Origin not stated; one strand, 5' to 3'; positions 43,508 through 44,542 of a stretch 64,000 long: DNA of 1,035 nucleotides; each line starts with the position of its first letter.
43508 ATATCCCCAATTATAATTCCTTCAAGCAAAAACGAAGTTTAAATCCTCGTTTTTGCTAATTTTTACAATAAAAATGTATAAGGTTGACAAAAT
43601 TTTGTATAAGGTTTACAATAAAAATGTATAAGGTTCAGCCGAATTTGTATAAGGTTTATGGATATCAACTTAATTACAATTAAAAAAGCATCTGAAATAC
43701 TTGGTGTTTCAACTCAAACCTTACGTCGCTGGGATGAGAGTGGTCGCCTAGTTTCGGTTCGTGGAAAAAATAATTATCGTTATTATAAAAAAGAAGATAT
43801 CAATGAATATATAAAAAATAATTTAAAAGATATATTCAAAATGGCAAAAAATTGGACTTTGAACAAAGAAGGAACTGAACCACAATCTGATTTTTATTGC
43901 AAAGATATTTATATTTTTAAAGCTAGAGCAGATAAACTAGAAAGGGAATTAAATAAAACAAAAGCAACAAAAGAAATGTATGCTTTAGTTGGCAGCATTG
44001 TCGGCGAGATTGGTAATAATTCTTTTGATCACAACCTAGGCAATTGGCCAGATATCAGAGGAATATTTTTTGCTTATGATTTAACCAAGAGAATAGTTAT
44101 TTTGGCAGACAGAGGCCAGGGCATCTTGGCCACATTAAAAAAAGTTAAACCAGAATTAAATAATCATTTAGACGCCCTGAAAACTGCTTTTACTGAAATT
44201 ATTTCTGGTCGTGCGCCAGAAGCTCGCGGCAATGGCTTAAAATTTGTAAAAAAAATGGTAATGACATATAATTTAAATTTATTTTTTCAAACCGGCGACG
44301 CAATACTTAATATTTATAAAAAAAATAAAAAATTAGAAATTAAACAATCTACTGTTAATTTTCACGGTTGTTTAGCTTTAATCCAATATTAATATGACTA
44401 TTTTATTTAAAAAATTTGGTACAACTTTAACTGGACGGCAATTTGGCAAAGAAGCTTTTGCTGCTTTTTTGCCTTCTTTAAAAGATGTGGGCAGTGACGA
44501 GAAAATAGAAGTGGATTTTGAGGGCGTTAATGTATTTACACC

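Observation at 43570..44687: MerR-type HTH fused to an anti-sigma-like GHKL ATPase, co-transcribed with a DUF4325 STAS-like protein behind an iteron-rich promoter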

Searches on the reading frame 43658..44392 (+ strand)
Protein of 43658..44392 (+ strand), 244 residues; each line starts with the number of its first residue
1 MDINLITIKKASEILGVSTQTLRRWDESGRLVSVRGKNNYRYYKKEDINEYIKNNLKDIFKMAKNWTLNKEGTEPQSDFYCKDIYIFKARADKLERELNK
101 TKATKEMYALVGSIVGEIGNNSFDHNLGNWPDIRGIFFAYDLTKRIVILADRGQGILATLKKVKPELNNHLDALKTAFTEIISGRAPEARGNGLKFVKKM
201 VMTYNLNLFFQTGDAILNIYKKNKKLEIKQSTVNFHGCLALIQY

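Call 3: search_protein_families(library=pfam, proteins=[window:43658-44392:+], max_evalue=1)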
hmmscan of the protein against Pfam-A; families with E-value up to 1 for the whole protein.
window:43658-44392:+ (244 aa): 9 families
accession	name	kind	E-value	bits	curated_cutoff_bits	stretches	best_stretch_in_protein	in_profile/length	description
PF00376.29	MerR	-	1.1e-12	47.9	28.2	1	7-43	1-38/38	MerR family regulatory protein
PF12728.13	HTH_17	-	2.3e-10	41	27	1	5-55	1-50/51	Helix-turn-helix domain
PF13411.12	MerR_1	-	2.4e-10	40.8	21.6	1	7-49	2-44/69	MerR HTH family regulatory protein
PF13384.12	HTH_23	-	0.01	16.1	24.6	1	6-25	18-37/50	Homeodomain-like domain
PF08220.18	HTH_DeoR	-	0.039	14.1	21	1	6-24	15-33/57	DeoR-like helix-turn-helix domain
PF13542.12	HTH_Tnp_ISL3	-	0.054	13.4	27.4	1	5-26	27-47/51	Helix-turn-helix domain of transposase family ISL3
PF13338.12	AbiEi_4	-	0.15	12.6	25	1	5-32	13-39/49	Transcriptional regulator, AbiEi antitoxin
PF07471.18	Phage_Nu1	-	0.15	12.1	30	0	8-44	5-42/164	Phage DNA packaging protein Nu1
PF01710.22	HTH_Tnp_IS630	-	0.43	11.1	21.3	1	8-90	21-100/119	Transposase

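Call 4: search_protein_families(library=ncbifam, proteins=[window:43658-44392:+], max_evalue=1)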
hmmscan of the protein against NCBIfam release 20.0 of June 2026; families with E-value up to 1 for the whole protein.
window:43658-44392:+ (244 aa): 14 families
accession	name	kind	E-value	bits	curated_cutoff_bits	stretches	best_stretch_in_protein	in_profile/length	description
NF047375.1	HeatShock_HspR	equivalog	1.2e-06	28.4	105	1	5-73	3-66/92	heat shock protein transcriptional repressor HspR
NF033518.0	transpos_IS607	equivalog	2.3e-06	27.3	110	1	9-55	1-47/187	IS607 family transposase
TIGR01764.1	excise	domain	9.7e-05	22.7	28.8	1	5-53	1-48/49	excisionase family DNA-binding protein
NF033787.1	HTH_BldC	subfamily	0.0004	20.2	77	1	5-50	2-47/49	BldC family transcriptional regulator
NF053782.1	ChlnTransRegdde3219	equivalog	0.0015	18.1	450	1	7-48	8-50/278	choline utilization transcriptional activator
NF009649.0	PRK13182.1-5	equivalog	0.013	15.6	265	1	10-62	5-59/186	chromosome-anchoring protein RacA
NF041849.1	trans_regNmlR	equivalog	0.016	15.3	175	1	7-49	2-45/117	stress response transcriptional regulator NmlR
NF005579.0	PRK07274.1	equivalog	0.024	14.4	169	1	15-62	54-101/131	single-stranded DNA-binding protein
NF040522.1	VC1465_fam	subfamily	0.027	14.6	70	1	6-28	10-32/111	VC1465 family Xer recombination activation factor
TIGR03453.1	partition_RepA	equivalog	0.03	13.2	348.45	1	6-67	34-95/387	plasmid partitioning protein RepA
NF047377.1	heat_HspR_dupli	exception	0.032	13.7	300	1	8-99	8-97/214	heat shock protein transcriptional repressor HspR, fused homodimer type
NF010259.0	PRK13705.1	equivalog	0.041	12.8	725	1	8-62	42-96/388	plasmid-partitioning protein SopA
TIGR02044.1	CueR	equivalog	0.059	13.4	147.4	1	8-51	3-47/127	Cu(I)-responsive transcriptional regulator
NF047737.1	antiphage_MADS1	equivalog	0.1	12.9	80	1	5-52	3-49/49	methylation-associated defense system helix-turn-helix domain-containing protein MAD1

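Call 6: find_homologous_proteins(query=window:43658-44392:+, max_evalue=0.001)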
Query window:43658-44392:+ (244 aa): 5644 proteins with E <= 0.001 among 6122 candidates; the best 120 are listed.
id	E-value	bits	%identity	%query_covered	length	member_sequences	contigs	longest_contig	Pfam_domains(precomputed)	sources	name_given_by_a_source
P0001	2.4e-158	543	100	100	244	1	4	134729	PF12728.14,PF00376.30,PF13411.13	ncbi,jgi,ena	-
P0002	4.5e-136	470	83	100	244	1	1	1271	PF12728.14,PF00376.30,PF13411.13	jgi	-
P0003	5.3e-110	385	69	100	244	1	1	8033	PF12728.14,PF00376.30,PF13411.13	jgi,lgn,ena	-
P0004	3.0e-109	382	68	100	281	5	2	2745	PF12728.14,PF00376.30,PF13411.13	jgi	-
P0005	1.1e-108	380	69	100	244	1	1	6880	PF12728.14,PF00376.30,PF13411.13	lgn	-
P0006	3.1e-108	379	67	100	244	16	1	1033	PF12728.14,PF00376.30,PF13411.13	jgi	-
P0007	4.4e-108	378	68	100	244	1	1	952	PF12728.14,PF00376.30,PF13411.13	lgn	-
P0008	4.6e-108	378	71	100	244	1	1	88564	PF12728.14,PF00376.30,PF13411.13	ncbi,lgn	-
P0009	1.2e-107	377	67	100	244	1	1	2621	PF12728.14,PF00376.30,PF13411.13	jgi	-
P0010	2.7e-107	376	68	100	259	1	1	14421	PF12728.14,PF00376.30,PF13411.13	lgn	-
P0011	4.8e-107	375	67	100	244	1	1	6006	PF12728.14,PF00376.30,PF13411.13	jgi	-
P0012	5.4e-107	375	67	100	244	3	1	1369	PF12728.14,PF00376.30,PF13411.13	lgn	-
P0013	2.0e-106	373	68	100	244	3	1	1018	PF12728.14,PF00376.30,PF13411.13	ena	-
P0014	2.8e-106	372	68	100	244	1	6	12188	PF12728.14,PF00376.30,PF13411.13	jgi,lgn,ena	-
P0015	5.8e-106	371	66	100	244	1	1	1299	PF12728.14,PF00376.30,PF13411.13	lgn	-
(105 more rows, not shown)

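Call 7: search_protein_families(library=padloc, proteins=[window:43658-44392:+], max_evalue=1)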
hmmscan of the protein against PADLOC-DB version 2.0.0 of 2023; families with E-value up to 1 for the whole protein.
window:43658-44392:+ (244 aa): 2 families
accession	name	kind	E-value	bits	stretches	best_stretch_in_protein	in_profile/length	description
PDLC04133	mad1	-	7.2e-13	46.6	1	5-52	5-51/60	mads_1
PDLC03348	MTase_II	-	0.0001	19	1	3-46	8-52/727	Type II methyltransferase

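Call 8: search_solved_structures(query=window:43658-44392:+, max_evalue=10, show_alignments=2)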
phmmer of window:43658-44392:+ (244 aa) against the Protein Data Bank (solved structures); distinct sequences matched with E-value up to 10: 22.
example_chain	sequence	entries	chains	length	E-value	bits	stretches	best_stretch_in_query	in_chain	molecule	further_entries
5xql_A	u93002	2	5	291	0.0055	19.6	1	4-50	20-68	Multidrug-efflux transporter 1 regulator | C-di-GMP-binding multidrug transporter transcriptional regulator BrlR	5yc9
5xbt_A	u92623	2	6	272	0.0065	19.3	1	5-50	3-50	Probable transcriptional regulator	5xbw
3qao_A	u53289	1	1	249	0.0075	19.1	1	4-50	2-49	MerR-like transcriptional regulator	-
7cla_A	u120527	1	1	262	0.047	16.5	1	4-48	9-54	HTH-type transcriptional regulator SkgA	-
6amk_A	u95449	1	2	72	0.06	16.2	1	5-49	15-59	Putative DNA-binding protein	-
6ama_A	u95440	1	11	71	0.078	15.8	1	5-50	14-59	Putative DNA-binding protein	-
6ldi_G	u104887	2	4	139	0.14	15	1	7-52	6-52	HTH-type transcriptional regulator CueR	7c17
4wls_A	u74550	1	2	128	0.14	14.9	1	8-76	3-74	HTH-type transcriptional regulator CueR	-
1o1m_A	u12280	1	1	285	0.16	14.8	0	100-165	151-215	Hemoglobin Alpha chain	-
1o1j_A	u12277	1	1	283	0.18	14.6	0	104-165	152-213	Hemoglobin Alpha chain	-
1q05_A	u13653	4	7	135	0.19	14.6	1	8-52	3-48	Transcriptional regulator cueR | HTH-type transcriptional regulator CueR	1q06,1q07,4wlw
6xh7_G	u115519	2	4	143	0.22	14.3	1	8-52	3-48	HTH-type transcriptional regulator CueR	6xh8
5e01_A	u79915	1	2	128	0.27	14.1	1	7-80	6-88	Uncharacterized HTH-type transcriptional regulator HI_0186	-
5d8c_A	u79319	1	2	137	0.31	13.8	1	7-80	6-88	MerR family regulator protein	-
5d90_B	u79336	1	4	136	0.34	13.7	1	7-80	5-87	MerR family regulator protein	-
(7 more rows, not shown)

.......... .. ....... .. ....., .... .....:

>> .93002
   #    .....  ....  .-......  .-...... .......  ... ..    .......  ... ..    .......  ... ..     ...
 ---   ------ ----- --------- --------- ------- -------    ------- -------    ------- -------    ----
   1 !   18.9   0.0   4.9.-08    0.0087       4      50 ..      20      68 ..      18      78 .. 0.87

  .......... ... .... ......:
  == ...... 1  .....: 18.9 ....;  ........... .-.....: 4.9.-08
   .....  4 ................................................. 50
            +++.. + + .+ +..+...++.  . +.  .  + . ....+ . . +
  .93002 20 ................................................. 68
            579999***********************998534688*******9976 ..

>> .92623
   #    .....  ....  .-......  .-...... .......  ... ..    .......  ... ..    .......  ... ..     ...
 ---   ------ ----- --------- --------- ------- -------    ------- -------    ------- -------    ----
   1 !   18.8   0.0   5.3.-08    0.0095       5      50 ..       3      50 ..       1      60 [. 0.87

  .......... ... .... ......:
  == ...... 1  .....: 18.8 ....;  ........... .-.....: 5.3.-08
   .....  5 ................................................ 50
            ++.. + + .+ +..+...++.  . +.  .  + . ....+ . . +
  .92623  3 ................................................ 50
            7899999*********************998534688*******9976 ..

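Call 11: search_solved_structures(query=A1, max_evalue=10, show_alignments=0)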
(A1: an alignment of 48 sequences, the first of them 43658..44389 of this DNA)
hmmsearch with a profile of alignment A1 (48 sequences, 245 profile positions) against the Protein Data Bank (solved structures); distinct sequences matched with E-value up to 10: 42.
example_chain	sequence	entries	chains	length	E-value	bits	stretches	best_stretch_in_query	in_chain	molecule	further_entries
5xql_A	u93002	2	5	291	2.3e-05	27.3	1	4-53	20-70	Multidrug-efflux transporter 1 regulator | C-di-GMP-binding multidrug transporter transcriptional regulator BrlR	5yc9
5xbt_A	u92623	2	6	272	4.1e-05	26.4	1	5-53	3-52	Probable transcriptional regulator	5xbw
6amk_A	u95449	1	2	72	0.00011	25.1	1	5-52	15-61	Putative DNA-binding protein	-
5e01_A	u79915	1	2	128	0.00011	25.1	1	6-103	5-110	Uncharacterized HTH-type transcriptional regulator HI_0186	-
5d8c_A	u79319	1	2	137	0.00013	24.8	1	6-103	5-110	MerR family regulator protein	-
5d90_B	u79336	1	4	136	0.00017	24.4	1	7-103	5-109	MerR family regulator protein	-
6ama_A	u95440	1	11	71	0.00021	24.1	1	5-51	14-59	Putative DNA-binding protein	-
3qao_A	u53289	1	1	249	0.0013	21.5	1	4-52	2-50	MerR-like transcriptional regulator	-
1o1j_A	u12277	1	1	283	0.0055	19.5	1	103-176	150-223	Hemoglobin Alpha chain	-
2vz4_A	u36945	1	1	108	0.0073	19.1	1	7-54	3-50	HTH-TYPE TRANSCRIPTIONAL ACTIVATOR TIPA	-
4ua1_A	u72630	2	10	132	0.0076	19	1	7-108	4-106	Regulatory protein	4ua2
1o1m_A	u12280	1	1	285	0.0087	18.8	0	104-176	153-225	Hemoglobin Alpha chain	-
1jbg_A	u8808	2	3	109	0.01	18.6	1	7-69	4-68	transcription activator of multidrug-efflux transporter genes mta | transcription activator MtaN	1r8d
4j2n_A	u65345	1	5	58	0.011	18.5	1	7-42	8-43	Gp37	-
7cla_A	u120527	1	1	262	0.018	17.8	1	4-49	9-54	HTH-type transcriptional regulator SkgA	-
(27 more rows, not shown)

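Call 13: find_encoding_contigs(protein=window:43658-44392:+, flank=10000, max_places=4)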
Protein window:43658-44392:+ (244 aa): 6 contigs read that carry it; 3 places shown.
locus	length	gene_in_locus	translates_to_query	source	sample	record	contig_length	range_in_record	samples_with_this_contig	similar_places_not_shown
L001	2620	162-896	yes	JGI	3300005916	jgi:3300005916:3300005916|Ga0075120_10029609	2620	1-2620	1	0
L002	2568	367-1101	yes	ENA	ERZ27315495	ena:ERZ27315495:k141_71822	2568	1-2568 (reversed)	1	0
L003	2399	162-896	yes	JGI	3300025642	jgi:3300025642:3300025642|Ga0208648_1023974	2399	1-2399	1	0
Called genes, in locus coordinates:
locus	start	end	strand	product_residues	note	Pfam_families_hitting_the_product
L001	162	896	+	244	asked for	PF00376:MerR, PF12728:HTH_17, PF13411:MerR_1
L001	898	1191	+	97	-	PF14213:DUF4325 (weak)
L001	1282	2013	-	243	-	PF00565:SNase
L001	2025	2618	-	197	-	?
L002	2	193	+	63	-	?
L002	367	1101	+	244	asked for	PF00376:MerR, PF12728:HTH_17, PF13411:MerR_1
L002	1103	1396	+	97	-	PF14213:DUF4325 (weak)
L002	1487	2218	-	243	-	PF00565:SNase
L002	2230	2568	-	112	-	?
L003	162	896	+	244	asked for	PF00376:MerR, PF12728:HTH_17, PF13411:MerR_1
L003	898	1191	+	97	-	PF14213:DUF4325 (weak)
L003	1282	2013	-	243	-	PF00565:SNase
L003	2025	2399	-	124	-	?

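Call 14: find_related_loci(query=A1, collection=genome_contigs, flank=6000)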
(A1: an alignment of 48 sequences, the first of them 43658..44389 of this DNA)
Query A1 (244 aa) in genome_contigs; peptide patterns used: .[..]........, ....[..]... (x = any residue, [..] = any of these).
599 stretches matched a pattern (row limit reached: there are more); 521 encode a relative of the query (tblastn E <= 1e-3); the best 80 are kept; 80 distinct loci.
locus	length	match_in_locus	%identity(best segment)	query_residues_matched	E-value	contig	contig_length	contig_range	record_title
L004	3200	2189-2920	66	1-244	2e-115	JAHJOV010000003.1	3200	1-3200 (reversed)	MAG: Patescibacteria group bacterium isolate Old_saline_planktonic.mb.43 Old_saline_plankto.mb.43_k141_49610, whole geno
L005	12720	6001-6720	66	5-244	1e-109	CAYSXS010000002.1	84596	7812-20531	MAG TPA_asm: uncultured Gammaproteobacteria bacterium isolate SRP104257_co1_382 genome assembly, contig: NODE_32_length_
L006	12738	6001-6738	61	1-244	1e-100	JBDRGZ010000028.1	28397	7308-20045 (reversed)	MAG: Patescibacteria group bacterium isolate MEGAHIT-group-1.476 k141_13506621, whole genome shotgun sequence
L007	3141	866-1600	60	1-244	2e-102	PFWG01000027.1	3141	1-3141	MAG: Candidatus Portnoybacteria bacterium CG_4_9_14_3_um_filter_43_11 CG_4_9_14_3_um_filter_150_scaffold_41125_c, whole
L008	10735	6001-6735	61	1-244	4e-100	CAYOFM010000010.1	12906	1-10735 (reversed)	MAG TPA_asm: uncultured Candidatus Saccharibacteria bacterium isolate SRP104257_co1_411 genome assembly, contig: NODE_34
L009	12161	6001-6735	60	1-244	6e-99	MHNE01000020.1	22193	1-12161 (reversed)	MAG: Candidatus Portnoybacteria bacterium RIFCSPLOWO2_01_FULL_43_11 rifcsplowo2_01_scaffold_4114, whole genome shotgun s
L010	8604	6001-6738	60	1-244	1e-98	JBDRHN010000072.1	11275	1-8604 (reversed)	MAG: bacterium isolate MEGAHIT-group-1.518 k141_9225502, whole genome shotgun sequence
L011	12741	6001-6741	59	1-244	4e-97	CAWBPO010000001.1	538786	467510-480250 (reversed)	MAG: uncultured bacterium isolate MFD04408.bin.1.52 genome assembly, contig: contig_41181, whole genome shotgun sequence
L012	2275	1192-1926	58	1-244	1e-99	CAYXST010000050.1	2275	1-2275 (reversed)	MAG TPA_asm: uncultured Candidatus Saccharibacteria bacterium isolate binchicken_co387_104 genome assembly, contig: NODE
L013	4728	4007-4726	60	1-242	2e-95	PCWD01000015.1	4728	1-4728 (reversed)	MAG: Parcubacteria group bacterium CG11_big_fil_rev_8_21_14_0_20_39_14 CG11_8_21_14_0.20_scaffold_13709_c, whole genome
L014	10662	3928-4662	59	1-244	4e-95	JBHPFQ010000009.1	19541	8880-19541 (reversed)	Patescibacteria group bacterium isolate SAG AM-311-K04 NODE_9_length_19541_cov_31.140101, whole genome shotgun sequence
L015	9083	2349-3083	57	1-244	6e-95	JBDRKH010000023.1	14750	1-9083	MAG: Patescibacteria group bacterium isolate MEGAHIT-group-1.699 k141_1108524, whole genome shotgun sequence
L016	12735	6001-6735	59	1-244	1e-94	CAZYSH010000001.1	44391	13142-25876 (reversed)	MAG TPA_asm: uncultured Candidatus Saccharibacteria bacterium isolate binchicken_co330_129 genome assembly, contig: NODE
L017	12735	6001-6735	57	1-244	7e-94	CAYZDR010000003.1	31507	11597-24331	MAG TPA_asm: uncultured Candidatus Saccharibacteria bacterium isolate binchicken_co332_114 genome assembly, contig: NODE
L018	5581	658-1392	57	1-244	7e-93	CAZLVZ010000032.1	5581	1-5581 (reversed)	MAG TPA_asm: uncultured Candidatus Saccharibacteria bacterium isolate SRP191223_co1_119 genome assembly, contig: NODE_20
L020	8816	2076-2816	58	1-244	9e-93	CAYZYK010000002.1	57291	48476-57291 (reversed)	MAG TPA_asm: uncultured Candidatus Saccharibacteria bacterium isolate binchicken_co17_276 genome assembly, contig: NODE_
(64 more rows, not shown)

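Call 19: predict_structure(alignment_id=A1)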
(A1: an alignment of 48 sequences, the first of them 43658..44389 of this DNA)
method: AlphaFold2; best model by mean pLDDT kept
length: 244 residues; sequences in the alignment: 48
mean_pLDDT: 79.4   pTM: 0.69
mean pLDDT of the five models: 79.4, 76.5, 75.7, 74.7, 71.0
residues with pLDDT >= 90: 46; 70-90: 152; 50-70: 39; < 50: 7
segments of 3 or more residues with pLDDT < 50: 126-129
pLDDT, mean of each block of 10 residues (from residue 1): 79 77 80 84 85 67 84 76 82 81 65 77 50 79 88 83 89 90 57 80 89 93 81 89 90
secondary structure, 60 per line:
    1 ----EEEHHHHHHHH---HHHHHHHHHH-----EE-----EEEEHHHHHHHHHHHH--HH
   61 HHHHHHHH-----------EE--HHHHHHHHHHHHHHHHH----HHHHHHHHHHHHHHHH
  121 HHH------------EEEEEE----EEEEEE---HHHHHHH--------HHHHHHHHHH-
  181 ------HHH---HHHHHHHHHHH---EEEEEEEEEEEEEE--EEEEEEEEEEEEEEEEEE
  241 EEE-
elements in order: E5-7 H8-15 H19-28 E41-44 H45-56 H59-68 H84-100 H105-123 E136-141 E146-151 H155-161 H170-179 H193-203 E207-220 E223-243

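Call 25: fold_search(model_id=the predicted structure, library=pdb)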
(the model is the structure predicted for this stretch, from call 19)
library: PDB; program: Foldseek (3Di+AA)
matches with E <= 10: 940; with E <= 0.001: 21
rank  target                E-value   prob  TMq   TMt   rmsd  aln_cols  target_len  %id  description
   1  6m1j_A                2.8e-04  1.00  0.35  0.43   7.9       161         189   16  The DNA Gyrase B ATP binding domain of PSEUDOMONAS AERUGINOSA in complex with compound 12x (released 2020-09-02)
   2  7ptf_C                3.0e-04  1.00  0.34  0.39   8.0       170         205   15  Pseudomonas aeruginosa DNA gyrase B 24kDa ATPase subdomain complexed with novobiocin (released 2022-10-05)
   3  4ipe_A                3.0e-04  0.99  0.31  0.15  10.8       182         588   13  Crystal structure of mitochondrial Hsp90 (TRAP1) with AMPPNP (released 2014-01-22)
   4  7exp_A                3.6e-04  0.99  0.32  0.16  10.3       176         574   11  Crystal structure of zebrafish TRAP1 with AMPPNP and MitoQ (released 2022-01-05)
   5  5tth_A                4.1e-04  0.97  0.31  0.13  19.6       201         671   14  Heterodimeric SpyCatcher/SpyTag-fused zebrafish TRAP1 in ATP/ADP-hybrid state (released 2017-08-23)
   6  7ptf_A                4.4e-04  1.00  0.35  0.40  10.0       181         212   15  Pseudomonas aeruginosa DNA gyrase B 24kDa ATPase subdomain complexed with novobiocin (released 2022-10-05)
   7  4j0b_A                4.7e-04  0.99  0.34  0.16   9.9       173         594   13  Structure of mitochondrial Hsp90 (TRAP1) with ADP-BeF3 (released 2014-01-22)
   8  5hph_B                4.7e-04  0.99  0.32  0.18  10.6       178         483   15  Structure of TRAP1 fragment (released 2016-08-10)
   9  7ptg_A                5.0e-04  1.00  0.33  0.41   8.1       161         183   14  Pseudomonas aeruginosa DNA gyrase B 24kDa ATPase subdomain complexed with EBL2888 (released 2022-10-05)
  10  9kqn_A                5.0e-04  0.95  0.27  0.12  16.8       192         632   12  Hsp90-Cdc37-PINK1 complex (released 2025-10-15)
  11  5tvw_A                5.0e-04  0.94  0.27  0.14  19.6       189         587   15  Crystal structure of mitochondrial Hsp90 (TRAP1) with ATP in absence of Mg, hemi-hydrolyzed (released 2018-03-14)
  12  7dqm_A                5.6e-04  1.00  0.34  0.40   8.6       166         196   17  E. coli GyrB ATPase domain in complex with Naringenin (released 2021-10-27)
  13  5tvu_A                6.0e-04  0.98  0.31  0.15  10.8       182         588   15  Crystal structure of mitochondrial Hsp90 (TRAP1) with ATP in absence of Mg (released 2018-03-14)
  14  6xg6_B                6.4e-04  0.98  0.32  0.15  11.0       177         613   14  Full-length human mitochondrial Hsp90 (TRAP1) with ADP-BeF3 (released 2020-09-30)
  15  8fx4_A                6.4e-04  0.90  0.25  0.12  15.2       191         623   12  GC-C-Hsp90-Cdc37 regulatory complex (released 2023-07-12)
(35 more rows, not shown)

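Call 39: find_related_loci(query=A1, collection=viral_contigs, flank=5000)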
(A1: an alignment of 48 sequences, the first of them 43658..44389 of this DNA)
Query A1 (244 aa) in viral_contigs; peptide patterns used: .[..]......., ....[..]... (x = any residue, [..] = any of these).
13 stretches matched a pattern, but none encodes a relative of the query by tblastn (E <= 1e-3).
